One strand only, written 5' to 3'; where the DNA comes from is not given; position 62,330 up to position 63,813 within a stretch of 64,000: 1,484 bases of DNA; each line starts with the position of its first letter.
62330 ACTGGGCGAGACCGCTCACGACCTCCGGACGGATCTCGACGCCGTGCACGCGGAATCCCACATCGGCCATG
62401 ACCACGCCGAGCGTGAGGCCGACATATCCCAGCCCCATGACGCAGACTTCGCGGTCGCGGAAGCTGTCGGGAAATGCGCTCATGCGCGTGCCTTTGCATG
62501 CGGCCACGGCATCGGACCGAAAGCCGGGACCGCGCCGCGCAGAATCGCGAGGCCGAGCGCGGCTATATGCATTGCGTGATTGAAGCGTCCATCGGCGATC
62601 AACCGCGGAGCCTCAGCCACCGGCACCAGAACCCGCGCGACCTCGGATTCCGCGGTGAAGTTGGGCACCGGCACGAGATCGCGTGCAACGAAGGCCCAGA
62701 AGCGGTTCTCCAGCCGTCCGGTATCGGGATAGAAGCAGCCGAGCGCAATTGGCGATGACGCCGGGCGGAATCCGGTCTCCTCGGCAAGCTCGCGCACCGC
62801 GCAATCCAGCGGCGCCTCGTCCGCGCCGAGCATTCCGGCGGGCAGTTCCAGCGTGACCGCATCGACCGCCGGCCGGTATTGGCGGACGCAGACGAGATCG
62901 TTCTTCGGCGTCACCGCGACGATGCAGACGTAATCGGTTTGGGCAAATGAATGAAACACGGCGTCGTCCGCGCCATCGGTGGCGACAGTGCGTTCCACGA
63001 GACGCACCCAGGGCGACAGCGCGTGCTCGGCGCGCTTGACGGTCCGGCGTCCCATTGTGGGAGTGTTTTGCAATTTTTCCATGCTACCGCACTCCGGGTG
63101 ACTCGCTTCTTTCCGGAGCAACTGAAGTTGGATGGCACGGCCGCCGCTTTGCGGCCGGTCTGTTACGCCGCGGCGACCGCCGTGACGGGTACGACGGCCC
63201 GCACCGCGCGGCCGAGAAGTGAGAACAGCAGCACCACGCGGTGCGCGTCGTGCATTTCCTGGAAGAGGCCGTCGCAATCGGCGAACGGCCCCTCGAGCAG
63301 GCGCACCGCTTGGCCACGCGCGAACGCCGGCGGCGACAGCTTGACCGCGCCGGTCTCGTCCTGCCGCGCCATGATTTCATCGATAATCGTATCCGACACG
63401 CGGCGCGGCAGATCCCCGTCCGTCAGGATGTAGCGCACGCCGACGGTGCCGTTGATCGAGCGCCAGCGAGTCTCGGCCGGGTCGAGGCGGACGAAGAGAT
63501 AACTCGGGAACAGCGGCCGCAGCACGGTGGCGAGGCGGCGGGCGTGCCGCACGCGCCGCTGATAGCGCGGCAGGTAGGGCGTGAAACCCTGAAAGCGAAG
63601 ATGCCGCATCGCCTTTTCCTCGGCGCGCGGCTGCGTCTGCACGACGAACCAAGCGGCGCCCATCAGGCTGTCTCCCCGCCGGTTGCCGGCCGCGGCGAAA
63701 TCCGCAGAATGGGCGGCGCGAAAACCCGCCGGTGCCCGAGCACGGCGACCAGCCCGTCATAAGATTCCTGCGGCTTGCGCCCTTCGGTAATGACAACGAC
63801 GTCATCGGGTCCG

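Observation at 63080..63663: RfaH-type NusG paralogue at the head of the cluster, followed by a near-consensus ops-like 12-mer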

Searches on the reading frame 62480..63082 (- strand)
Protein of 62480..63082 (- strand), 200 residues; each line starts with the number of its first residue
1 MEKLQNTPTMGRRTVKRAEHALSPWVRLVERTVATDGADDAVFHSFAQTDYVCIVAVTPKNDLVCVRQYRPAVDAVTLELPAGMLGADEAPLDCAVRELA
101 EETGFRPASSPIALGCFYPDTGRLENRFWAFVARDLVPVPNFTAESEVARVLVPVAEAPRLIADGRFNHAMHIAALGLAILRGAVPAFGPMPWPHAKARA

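Call 4: search_protein_families(library=pfam, proteins=[window:62480-63082:-], max_evalue=0.1)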
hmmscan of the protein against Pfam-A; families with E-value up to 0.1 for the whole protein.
window:62480-63082:- (200 aa): 1 family
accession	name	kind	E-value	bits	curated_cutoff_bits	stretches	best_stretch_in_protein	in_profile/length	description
PF00293.34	NUDIX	-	4e-13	50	21.1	1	51-166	5-124/134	NUDIX domain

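Call 5: search_protein_families(library=ncbifam, proteins=[window:62480-63082:-], max_evalue=0.1)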
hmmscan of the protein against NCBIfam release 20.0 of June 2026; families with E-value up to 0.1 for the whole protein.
window:62480-63082:- (200 aa): 13 families
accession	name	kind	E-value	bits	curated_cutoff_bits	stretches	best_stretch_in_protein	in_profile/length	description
NF008736.0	PRK11762.1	equivalog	1.7e-13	50.5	169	1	49-179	47-177/186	ADP compounds hydrolase NudE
TIGR00052.1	TIGR00052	subfamily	0.00015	21.4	79.55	1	49-170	44-177/188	nudix-type nucleoside diphosphatase, YffH/AdpP family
NF041652.1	Nud_hyd_Dein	equivalog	0.00056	20.2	200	1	54-107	18-74/152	Nudix hydrolase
NF008044.0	PRK10776.1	equivalog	0.00086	19.2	148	1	59-109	14-64/130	8-oxo-dGTP diphosphatase MutT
TIGR00586.1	mutt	equivalog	0.00092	19.2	97.9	1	64-109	20-65/129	8-oxo-dGTP diphosphatase MutT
NF003788.0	PRK05379.1-5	equivalog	0.003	16.9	354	1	56-106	218-268/351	bifunctional nicotinamide-nucleotide adenylyltransferase/Nudix hydroxylase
NF003790.0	PRK05379.2-2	equivalog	0.0041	16.2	403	1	57-107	224-273/354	bifunctional nicotinamide mononucleotide adenylyltransferase/ADP-ribose pyrophosphatase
NF052459.1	OxoGTPPhMutT1Mycb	equivalog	0.0061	15.7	475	1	70-158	25-109/292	8-oxo-(d)GTP phosphatase MutT1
NF001938.0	PRK00714.1-5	equivalog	0.0098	15.3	116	1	76-108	45-77/172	RNA pyrophosphohydrolase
TIGR02705.1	nudix_YtkD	equivalog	0.016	14.8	154.4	1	77-104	46-73/156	RNA deprotection pyrophosphohydrolase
NF001937.0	PRK00714.1-4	equivalog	0.037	13.7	139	1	52-109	11-64/161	RNA pyrophosphohydrolase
NF003791.0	PRK05379.2-3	equivalog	0.037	13.2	409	1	56-106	209-257/340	bifunctional nicotinamide-nucleotide adenylyltransferase/Nudix hydroxylase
NF006530.0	PRK08999.1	equivalog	0.052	12.6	245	1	71-108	28-65/315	Nudix family hydrolase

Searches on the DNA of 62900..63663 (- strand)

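Call 17: search_rna_families(source=window, start=62900, end=63300, threshold=evalue, max_evalue=10, show_alignments=3)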
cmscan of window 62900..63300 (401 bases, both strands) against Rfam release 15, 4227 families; matches with E-value up to 10: 4.
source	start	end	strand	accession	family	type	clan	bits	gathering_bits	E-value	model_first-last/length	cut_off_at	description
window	63080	63165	+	RF02631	Hrs13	Gene; sRNA;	-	21.2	52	0.0053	1-82/82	no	Hfq-regulated sRNA 13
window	63196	63249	-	RF01996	mir-995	Gene; miRNA;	-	15.5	72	2.9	1-88/88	no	mir-995 microRNA precursor family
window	63138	63192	-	RF01679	P36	Gene; sRNA;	-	13.7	36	3.6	1-61/61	no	Pseudomonas sRNA P36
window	63080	63108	-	RF01707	JUMPstart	Cis-reg;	-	12.5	35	8.9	1-38/38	no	JUMPstart RNA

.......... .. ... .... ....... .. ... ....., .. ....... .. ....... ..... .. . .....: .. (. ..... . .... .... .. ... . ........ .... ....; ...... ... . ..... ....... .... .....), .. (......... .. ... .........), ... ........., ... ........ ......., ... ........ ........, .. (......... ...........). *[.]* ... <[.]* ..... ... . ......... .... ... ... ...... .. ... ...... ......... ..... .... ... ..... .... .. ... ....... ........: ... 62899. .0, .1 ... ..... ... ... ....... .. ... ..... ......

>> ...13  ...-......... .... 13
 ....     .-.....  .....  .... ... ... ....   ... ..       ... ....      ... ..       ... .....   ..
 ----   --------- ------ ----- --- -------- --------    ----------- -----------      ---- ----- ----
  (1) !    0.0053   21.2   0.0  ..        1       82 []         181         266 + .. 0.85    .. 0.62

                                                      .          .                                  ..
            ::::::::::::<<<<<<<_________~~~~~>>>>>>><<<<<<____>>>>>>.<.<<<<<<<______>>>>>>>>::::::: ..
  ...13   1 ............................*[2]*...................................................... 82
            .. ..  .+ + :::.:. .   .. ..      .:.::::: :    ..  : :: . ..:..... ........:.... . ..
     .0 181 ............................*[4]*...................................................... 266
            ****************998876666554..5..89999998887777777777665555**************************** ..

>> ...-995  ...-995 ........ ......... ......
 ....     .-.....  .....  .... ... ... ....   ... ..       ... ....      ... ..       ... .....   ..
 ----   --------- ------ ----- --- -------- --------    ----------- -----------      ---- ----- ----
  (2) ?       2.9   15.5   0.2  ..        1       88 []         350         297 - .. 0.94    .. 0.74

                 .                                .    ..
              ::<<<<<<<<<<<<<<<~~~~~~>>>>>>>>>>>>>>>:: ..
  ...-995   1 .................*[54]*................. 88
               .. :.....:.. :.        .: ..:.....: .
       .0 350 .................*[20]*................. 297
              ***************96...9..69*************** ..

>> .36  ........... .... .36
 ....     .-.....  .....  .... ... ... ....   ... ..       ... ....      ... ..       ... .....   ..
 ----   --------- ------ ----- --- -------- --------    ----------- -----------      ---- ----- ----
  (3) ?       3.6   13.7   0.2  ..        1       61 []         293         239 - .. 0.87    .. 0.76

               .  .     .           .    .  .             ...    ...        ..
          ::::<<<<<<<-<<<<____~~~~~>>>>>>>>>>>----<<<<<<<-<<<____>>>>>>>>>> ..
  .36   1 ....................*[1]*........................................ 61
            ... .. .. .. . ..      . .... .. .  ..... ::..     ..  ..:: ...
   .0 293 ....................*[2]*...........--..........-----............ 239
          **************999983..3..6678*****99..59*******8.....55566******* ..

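Call 43: search_rna_families(sources=[L003, L008, L012, L013, L014, L015, L017, L019, L023, L034, L044, L049, L060, L067, L070, L074], threshold=gathering)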
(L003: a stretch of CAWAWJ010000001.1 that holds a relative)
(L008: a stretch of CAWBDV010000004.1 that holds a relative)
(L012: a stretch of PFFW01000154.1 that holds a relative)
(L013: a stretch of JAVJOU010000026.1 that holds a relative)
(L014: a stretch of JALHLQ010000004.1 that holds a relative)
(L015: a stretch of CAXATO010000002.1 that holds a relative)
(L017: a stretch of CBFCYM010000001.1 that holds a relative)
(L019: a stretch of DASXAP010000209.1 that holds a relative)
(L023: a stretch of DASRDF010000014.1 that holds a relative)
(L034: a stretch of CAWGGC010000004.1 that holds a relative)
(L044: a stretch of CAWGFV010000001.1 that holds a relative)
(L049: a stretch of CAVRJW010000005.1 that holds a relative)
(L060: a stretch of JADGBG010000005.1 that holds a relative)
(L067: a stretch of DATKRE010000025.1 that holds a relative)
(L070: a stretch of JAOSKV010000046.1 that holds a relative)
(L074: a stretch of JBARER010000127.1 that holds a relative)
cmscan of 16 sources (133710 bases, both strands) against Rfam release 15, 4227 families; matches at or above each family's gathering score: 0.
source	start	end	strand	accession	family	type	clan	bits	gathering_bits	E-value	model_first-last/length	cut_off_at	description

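Call 46: build_rna_model(alignment_id=A4, structure=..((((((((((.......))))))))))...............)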
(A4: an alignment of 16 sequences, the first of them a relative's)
Model R1 built from alignment A4 (16 sequences, 44 columns); structure: as given.
model positions 44; base pairs 10; branch points 0; effective number of sequences 16; information 1.047 bits per position. Calibrated on 0.2 Mb of random sequence (short: E-values are rough).
structure used (alignment columns):
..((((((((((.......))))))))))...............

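Call 47: search_with_rna_model(model_id=R1, sources=[L003, L004, L005, L006, L007, L008, L009, L010, L011, L012, L013, L014, L015, L016, L017, L018, L019, L020, L021, L022, L023, L024, L025, L026, L027, L028, L029, L030, L031, L032, L033, L034, L035, L036, L037, L038, L039, L040, L041, L042, L043, L044, L045, L046, L047, L048, L049, L050, L051, L052, L053, L054, L055, L056, L057, L058, L059, L060, L061, L062, L063, L064, L065, L066, L067, L068, L069, L070, L071, L072, L073, L074, L075, L076, L077, L078, L079, L080, L081, L082, window], max_evalue=0.01, make_alignment=true)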
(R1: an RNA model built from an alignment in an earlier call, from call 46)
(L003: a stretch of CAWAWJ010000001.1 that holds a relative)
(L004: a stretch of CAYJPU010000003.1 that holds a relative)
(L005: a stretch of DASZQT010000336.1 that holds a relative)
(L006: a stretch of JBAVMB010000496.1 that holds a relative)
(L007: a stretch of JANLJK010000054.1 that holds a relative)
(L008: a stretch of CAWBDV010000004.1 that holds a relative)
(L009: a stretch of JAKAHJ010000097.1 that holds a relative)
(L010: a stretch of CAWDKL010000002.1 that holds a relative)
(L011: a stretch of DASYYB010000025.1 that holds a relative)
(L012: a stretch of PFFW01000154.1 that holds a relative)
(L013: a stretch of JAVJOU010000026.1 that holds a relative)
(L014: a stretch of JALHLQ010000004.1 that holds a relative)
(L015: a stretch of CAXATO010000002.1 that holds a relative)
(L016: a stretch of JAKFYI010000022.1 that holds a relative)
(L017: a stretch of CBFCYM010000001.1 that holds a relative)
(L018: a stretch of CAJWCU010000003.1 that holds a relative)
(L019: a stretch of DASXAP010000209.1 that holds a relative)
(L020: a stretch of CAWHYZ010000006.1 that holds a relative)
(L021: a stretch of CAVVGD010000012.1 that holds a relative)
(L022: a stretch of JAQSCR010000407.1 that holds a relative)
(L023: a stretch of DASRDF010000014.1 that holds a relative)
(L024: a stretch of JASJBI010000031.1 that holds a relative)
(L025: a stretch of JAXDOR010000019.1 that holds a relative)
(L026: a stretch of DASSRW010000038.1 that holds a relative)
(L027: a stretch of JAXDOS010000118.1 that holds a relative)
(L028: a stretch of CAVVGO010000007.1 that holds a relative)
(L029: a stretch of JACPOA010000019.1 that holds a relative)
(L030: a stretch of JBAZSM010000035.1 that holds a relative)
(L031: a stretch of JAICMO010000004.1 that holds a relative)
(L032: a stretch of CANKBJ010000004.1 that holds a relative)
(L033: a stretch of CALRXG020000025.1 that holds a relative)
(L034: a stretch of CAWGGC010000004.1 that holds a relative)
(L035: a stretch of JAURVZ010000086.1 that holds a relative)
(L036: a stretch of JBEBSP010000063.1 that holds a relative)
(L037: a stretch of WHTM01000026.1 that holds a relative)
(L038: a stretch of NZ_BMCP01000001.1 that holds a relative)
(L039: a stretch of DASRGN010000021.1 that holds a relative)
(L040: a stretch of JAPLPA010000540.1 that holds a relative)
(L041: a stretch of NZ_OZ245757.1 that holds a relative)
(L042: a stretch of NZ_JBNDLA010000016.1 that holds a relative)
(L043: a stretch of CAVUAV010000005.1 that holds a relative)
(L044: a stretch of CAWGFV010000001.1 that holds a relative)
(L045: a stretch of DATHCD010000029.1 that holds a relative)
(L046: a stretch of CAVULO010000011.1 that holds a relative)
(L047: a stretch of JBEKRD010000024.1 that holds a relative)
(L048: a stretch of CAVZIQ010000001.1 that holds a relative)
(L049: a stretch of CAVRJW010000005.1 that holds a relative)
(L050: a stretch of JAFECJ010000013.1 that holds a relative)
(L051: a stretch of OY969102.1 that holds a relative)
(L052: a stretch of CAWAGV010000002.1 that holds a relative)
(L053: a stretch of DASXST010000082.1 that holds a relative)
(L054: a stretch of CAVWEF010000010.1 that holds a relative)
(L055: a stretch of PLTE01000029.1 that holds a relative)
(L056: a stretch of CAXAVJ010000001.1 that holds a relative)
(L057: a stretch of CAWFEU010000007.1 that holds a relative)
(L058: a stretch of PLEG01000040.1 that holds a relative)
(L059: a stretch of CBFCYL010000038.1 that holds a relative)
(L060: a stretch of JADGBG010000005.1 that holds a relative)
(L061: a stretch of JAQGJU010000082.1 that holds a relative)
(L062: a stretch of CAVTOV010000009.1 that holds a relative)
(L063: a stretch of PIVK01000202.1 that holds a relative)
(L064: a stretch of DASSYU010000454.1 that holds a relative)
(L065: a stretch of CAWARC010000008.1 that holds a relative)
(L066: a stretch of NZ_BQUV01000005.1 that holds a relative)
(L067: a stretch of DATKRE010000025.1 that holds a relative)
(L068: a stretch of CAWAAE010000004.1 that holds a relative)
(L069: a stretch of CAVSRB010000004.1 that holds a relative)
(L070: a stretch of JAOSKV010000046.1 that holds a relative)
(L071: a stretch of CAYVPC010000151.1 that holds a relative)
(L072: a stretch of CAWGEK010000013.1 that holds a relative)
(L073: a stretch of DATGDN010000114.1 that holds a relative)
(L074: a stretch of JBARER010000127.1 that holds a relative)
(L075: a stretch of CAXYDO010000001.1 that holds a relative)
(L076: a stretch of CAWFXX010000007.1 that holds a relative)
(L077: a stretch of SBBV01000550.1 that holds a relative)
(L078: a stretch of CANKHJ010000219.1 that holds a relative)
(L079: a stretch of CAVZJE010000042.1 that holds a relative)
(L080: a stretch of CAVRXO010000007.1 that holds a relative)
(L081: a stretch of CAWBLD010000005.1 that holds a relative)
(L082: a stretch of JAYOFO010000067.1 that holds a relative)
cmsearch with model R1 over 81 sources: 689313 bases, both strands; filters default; matches with E-value up to 0.01: 67.
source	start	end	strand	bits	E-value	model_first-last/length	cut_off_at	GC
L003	4542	4585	+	60.8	2.7e-13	1-44/44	no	0.64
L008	4538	4581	+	55.3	7.5e-12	1-44/44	no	0.59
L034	4516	4559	+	54.4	1.3e-11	1-44/44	no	0.66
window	63077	63120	-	53.9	1.7e-11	1-44/44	no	0.59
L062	4568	4611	+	53.9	1.8e-11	1-44/44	no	0.61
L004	4488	4531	+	53.6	2.1e-11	1-44/44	no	0.59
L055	4480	4523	+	52.4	4.3e-11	1-44/44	no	0.7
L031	3842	3885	+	52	5.6e-11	1-44/44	no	0.73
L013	4526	4569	+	51.8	6.5e-11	1-44/44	no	0.59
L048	4523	4566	+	51.7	6.9e-11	1-44/44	no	0.61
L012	4538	4581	+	50.6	1.3e-10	1-44/44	no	0.7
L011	4540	4583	+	50.4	1.5e-10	1-44/44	no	0.64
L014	4529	4572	+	49.6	2.4e-10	1-44/44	no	0.57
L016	7374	7418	+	47.5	8.5e-10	1-44/44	no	0.73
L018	4534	4577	+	47.5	8.8e-10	1-44/44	no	0.61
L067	4523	4566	+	47.4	9.5e-10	1-44/44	no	0.57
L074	4523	4567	+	44.9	4.2e-09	1-44/44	no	0.71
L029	4517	4560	+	44.5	5.4e-09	1-44/44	no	0.61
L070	4529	4573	+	43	1.3e-08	1-44/44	no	0.76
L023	4525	4565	+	42.3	2e-08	1-44/44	no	0.73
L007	1456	1498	+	42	2.4e-08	1-44/44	no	0.63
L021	4644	4686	+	42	2.5e-08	1-44/44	no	0.67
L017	4521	4563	+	41.5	3.4e-08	1-44/44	no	0.56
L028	4660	4704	+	41.2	3.9e-08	1-44/44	no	0.49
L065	4530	4574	+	40.9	4.7e-08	1-44/44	no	0.62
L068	4520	4562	+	40.5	6.2e-08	1-44/44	no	0.67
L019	4535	4579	+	40.4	6.6e-08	1-44/44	no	0.64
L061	2314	2356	+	39.8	9.3e-08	1-44/44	no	0.63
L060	4518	4555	+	39.6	1.1e-07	1-44/44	no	0.63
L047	4573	4615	+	39.5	1.1e-07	1-44/44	no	0.67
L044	4524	4565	+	39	1.6e-07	1-44/44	no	0.64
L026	4519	4557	+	38.5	2e-07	1-44/44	no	0.64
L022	2821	2865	+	38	2.8e-07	1-44/44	no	0.64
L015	4534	4575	+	36.5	6.7e-07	1-44/44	no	0.64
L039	4544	4585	+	36.5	6.9e-07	1-44/44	no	0.62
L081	4525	4566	+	36.3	7.7e-07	1-44/44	no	0.67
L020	4546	4590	+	36.3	7.8e-07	1-44/44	no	0.64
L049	4520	4559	+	36.2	8.2e-07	1-44/44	no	0.65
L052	4527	4567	+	35.8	1e-06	1-44/44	no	0.56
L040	2248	2292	+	34.7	2.1e-06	1-44/44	no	0.6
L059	2840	2883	-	34.5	2.3e-06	1-44/44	no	0.59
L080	4527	4570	+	33.7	3.8e-06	1-44/44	no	0.59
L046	4521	4564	+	33.6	4e-06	1-44/44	no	0.64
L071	1125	1169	+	33.3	4.9e-06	1-44/44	no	0.67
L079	4562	4606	+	33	5.6e-06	1-44/44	no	0.64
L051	4522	4560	+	31.8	1.2e-05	1-44/44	no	0.72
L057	4523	4561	+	31.6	1.4e-05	1-44/44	no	0.69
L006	1477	1518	+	31.3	1.6e-05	1-44/44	no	0.62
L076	4518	4556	+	31.3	1.7e-05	1-44/44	no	0.69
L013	4517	4556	-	31.2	1.8e-05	1-44/44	no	0.55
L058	1567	1603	+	30.5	2.6e-05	3-38/44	no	0.62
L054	4527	4566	+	30.1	3.2e-05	1-44/44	no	0.55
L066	4539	4584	+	28.7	8e-05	1-44/44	no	0.59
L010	4545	4584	+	28.1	0.00011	1-44/44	no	0.6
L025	4523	4567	+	28.1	0.00011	1-44/44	no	0.56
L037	4527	4572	+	27.9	0.00012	1-44/44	no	0.67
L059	4519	4557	+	27.4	0.00017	1-44/44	no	0.67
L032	4517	4569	+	27.4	0.00018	1-44/44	no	0.66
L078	2255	2299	+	25.4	0.00057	1-44/44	no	0.71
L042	4529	4575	+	25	0.00075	1-44/44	no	0.62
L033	4539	4585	+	24.7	0.00086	1-44/44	no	0.6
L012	4538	4566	-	23.9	0.0014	3-31/44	no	0.72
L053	3677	3717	+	23.3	0.0021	1-44/44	no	0.61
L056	4527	4576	+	22.8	0.0028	1-44/44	no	0.7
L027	4526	4568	+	21.6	0.0058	1-44/44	no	0.65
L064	2405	2444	+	21.5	0.006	1-44/44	no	0.52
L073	1050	1089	+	21.5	0.006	1-44/44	no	0.52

Alignment A5: 67 matches aligned to the model, 73 columns, each read 5' to 3' on its own strand. Consensus structure (alignment columns), stored with it:
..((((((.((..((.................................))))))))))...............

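Call 59: search_rna_families(source=window, start=63060, end=63135, threshold=evalue, max_evalue=10, show_alignments=5)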
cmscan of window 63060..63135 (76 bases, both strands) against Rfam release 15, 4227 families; matches with E-value up to 10: 1.
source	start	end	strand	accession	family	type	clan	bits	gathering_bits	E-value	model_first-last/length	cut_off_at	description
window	63080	63108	-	RF01707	JUMPstart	Cis-reg;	-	12.5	35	1.7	1-38/38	no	JUMPstart RNA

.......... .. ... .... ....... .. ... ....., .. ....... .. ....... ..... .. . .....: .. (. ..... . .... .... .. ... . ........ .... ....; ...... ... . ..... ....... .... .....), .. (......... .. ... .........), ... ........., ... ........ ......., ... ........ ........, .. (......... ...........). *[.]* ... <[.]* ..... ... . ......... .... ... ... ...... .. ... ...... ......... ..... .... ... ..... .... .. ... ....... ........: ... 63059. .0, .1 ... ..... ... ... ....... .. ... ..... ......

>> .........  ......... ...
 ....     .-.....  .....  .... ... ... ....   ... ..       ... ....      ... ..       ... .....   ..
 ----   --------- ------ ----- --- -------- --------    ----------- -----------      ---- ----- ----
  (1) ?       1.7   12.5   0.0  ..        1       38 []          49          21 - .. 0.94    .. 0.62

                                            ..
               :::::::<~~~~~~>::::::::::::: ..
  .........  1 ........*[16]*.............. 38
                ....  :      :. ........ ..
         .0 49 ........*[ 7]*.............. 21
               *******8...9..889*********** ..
